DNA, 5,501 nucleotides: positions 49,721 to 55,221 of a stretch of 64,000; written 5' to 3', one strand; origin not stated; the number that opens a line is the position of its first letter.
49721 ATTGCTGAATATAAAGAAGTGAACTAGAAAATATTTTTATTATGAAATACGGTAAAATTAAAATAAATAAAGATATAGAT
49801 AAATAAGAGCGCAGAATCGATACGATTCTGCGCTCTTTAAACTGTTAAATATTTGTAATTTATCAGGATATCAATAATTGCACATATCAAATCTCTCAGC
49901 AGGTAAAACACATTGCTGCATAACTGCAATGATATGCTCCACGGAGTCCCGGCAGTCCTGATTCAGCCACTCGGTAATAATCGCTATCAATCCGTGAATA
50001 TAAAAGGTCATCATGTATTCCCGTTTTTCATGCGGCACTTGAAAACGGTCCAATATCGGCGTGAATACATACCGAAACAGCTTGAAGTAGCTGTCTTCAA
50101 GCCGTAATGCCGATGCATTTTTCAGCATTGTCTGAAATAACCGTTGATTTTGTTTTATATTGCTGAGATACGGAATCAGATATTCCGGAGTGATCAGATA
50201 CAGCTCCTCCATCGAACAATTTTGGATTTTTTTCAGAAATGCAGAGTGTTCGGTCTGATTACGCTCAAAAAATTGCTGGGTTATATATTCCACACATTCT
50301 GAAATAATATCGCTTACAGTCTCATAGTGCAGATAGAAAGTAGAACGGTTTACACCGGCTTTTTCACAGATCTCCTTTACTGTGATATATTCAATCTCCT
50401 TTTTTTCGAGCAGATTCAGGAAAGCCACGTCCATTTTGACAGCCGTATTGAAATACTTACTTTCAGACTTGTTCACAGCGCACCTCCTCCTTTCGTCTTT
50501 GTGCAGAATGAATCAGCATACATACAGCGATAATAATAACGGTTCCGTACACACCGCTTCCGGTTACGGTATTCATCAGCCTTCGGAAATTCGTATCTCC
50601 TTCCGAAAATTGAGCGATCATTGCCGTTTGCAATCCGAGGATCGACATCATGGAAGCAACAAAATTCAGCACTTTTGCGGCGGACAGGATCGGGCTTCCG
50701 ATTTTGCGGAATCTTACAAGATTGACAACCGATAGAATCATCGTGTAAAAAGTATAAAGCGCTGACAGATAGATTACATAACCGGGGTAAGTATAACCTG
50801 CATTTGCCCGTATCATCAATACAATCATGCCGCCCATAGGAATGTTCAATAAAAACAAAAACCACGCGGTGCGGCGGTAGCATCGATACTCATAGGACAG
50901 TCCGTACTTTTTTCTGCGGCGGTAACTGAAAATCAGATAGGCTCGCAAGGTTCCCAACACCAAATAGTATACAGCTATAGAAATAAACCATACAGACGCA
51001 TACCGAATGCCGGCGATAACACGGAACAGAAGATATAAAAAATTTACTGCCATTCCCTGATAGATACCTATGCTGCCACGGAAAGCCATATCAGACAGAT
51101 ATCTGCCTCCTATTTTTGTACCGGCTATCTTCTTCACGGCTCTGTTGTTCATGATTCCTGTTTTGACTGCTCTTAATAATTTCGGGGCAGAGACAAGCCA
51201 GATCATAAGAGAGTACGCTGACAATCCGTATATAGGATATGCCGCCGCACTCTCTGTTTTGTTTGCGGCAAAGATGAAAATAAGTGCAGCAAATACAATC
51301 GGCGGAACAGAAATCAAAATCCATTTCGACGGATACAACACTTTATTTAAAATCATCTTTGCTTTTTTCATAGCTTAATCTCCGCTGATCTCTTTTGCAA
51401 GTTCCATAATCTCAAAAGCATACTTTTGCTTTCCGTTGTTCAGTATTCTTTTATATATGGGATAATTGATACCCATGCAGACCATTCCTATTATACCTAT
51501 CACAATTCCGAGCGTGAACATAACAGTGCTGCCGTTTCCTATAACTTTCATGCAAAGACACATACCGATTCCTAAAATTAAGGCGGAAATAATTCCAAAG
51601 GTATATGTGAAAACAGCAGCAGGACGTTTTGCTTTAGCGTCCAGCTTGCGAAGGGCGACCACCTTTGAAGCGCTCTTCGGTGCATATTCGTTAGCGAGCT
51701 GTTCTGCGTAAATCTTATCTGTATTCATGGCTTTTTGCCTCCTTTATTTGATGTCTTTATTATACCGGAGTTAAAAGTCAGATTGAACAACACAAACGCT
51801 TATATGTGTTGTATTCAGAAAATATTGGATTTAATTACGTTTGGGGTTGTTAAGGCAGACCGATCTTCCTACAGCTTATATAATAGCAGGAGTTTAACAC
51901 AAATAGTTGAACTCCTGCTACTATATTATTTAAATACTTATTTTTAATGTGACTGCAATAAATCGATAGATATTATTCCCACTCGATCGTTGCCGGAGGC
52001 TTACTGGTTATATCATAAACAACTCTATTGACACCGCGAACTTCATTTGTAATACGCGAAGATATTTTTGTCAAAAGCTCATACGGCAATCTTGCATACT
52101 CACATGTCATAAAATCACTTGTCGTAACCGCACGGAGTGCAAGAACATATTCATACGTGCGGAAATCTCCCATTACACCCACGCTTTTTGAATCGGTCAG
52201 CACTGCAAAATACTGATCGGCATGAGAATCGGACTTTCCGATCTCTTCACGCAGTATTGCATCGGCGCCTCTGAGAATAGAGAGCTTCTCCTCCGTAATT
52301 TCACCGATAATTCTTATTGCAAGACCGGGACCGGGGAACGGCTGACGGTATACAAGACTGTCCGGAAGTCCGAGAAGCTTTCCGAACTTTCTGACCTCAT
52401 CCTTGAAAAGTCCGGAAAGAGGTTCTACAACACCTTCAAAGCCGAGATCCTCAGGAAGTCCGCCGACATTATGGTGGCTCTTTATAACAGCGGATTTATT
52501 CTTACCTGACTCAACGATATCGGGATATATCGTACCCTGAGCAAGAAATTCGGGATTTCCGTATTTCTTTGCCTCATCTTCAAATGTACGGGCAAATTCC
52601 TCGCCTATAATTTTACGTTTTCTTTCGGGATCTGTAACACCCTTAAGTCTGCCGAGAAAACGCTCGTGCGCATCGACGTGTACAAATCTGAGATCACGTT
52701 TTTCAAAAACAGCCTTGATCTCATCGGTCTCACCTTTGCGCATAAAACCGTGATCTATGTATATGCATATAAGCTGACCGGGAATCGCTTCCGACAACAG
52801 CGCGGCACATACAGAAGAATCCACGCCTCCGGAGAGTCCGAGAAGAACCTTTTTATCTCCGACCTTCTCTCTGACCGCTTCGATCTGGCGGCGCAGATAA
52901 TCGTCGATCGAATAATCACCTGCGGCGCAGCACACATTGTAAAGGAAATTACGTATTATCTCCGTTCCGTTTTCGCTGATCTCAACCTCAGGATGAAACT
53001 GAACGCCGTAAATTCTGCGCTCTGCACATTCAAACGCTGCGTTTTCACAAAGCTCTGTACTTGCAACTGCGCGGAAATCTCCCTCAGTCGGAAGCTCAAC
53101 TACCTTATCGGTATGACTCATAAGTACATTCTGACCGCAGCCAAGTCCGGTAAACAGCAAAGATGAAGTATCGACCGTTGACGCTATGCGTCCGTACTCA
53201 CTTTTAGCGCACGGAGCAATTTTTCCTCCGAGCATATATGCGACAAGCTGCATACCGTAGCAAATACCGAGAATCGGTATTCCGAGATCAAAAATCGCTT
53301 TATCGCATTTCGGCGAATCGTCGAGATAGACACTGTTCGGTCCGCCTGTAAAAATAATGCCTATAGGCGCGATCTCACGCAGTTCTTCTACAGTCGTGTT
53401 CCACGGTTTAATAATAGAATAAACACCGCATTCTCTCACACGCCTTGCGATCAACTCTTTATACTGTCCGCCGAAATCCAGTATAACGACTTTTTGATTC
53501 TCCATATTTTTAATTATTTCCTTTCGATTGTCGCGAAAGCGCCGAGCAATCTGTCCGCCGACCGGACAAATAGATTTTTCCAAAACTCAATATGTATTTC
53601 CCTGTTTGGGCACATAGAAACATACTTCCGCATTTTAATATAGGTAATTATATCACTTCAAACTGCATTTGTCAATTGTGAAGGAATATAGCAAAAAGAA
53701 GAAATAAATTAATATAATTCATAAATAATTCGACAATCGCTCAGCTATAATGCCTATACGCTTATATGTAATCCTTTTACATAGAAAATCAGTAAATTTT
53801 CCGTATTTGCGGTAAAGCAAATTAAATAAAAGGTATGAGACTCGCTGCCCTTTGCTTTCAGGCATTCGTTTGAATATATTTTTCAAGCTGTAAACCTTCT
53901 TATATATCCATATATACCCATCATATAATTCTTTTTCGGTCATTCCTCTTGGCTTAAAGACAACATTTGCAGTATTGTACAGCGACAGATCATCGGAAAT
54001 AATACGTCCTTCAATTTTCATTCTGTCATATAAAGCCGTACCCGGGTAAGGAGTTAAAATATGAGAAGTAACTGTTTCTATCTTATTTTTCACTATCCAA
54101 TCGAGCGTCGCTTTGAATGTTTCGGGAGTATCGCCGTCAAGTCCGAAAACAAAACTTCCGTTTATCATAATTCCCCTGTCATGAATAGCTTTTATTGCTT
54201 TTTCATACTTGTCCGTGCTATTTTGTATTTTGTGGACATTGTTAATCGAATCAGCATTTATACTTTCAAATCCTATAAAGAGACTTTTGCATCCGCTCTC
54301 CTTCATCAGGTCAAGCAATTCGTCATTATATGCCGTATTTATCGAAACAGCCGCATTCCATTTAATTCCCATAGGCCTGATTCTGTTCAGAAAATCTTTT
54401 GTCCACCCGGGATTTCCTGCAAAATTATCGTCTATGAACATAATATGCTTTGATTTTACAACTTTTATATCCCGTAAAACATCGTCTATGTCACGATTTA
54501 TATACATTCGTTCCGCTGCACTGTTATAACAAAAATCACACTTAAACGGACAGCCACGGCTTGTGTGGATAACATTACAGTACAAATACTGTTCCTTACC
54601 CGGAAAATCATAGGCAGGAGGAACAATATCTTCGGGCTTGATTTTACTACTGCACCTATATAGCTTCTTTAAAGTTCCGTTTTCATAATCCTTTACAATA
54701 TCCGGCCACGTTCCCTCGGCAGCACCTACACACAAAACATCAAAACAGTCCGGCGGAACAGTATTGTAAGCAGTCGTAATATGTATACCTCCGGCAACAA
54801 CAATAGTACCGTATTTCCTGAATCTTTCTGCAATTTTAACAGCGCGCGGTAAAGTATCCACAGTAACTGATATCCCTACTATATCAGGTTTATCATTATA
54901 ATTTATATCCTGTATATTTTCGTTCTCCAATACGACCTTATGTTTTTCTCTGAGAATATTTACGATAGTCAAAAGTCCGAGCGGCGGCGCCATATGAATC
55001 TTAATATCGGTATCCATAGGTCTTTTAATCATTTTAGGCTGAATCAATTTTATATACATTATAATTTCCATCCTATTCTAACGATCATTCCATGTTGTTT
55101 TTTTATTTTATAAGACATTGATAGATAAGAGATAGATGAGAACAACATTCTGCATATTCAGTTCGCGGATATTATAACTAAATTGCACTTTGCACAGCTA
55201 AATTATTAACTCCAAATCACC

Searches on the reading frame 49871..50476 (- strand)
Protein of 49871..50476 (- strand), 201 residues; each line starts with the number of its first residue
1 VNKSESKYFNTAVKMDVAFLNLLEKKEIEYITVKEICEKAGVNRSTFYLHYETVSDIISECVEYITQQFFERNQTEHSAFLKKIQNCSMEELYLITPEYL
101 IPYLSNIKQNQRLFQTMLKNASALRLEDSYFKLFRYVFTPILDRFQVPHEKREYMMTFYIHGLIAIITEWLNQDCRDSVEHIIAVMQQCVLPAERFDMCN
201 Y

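Call 55: search_protein_families(library=pfam, proteins=[window:49871-50476:-], max_evalue=0.000001)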
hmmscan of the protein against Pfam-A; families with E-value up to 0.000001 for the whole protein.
window:49871-50476:- (201 aa): 1 family
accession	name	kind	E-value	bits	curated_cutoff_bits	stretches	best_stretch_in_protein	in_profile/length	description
PF14278.11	TetR_C_8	-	4.3e-14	52.9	26.1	1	98-189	5-100/103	Transcriptional regulator C-terminal region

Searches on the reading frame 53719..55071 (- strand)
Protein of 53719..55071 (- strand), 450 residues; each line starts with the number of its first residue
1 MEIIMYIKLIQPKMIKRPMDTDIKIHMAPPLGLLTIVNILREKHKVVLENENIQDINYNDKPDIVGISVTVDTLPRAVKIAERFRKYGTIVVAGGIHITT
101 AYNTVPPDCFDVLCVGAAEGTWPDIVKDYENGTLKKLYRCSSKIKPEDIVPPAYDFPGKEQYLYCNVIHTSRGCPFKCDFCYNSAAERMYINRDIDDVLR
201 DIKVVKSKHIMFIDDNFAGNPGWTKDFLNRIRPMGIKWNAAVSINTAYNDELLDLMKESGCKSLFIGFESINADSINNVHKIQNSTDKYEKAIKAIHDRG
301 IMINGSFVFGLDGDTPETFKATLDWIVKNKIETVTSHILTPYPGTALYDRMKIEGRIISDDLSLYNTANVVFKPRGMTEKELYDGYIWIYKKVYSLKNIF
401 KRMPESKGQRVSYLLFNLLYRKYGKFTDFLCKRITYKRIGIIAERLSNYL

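Call 3: search_protein_families(library=pfam, proteins=[window:53719-55071:-], max_evalue=0.01)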
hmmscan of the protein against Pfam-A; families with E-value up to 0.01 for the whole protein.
window:53719-55071:- (450 aa): 3 families
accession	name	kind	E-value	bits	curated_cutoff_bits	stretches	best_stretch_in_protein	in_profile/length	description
PF04055.27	Radical_SAM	-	4.7e-23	82.6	29.5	1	170-326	3-166/166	Radical SAM superfamily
PF13282.11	DUF4070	-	3e-08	34.3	22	1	345-403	1-58/144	Domain of unknown function (DUF4070)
PF02310.24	B12-binding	-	6e-08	33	32.1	1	29-124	13-119/121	B12 binding domain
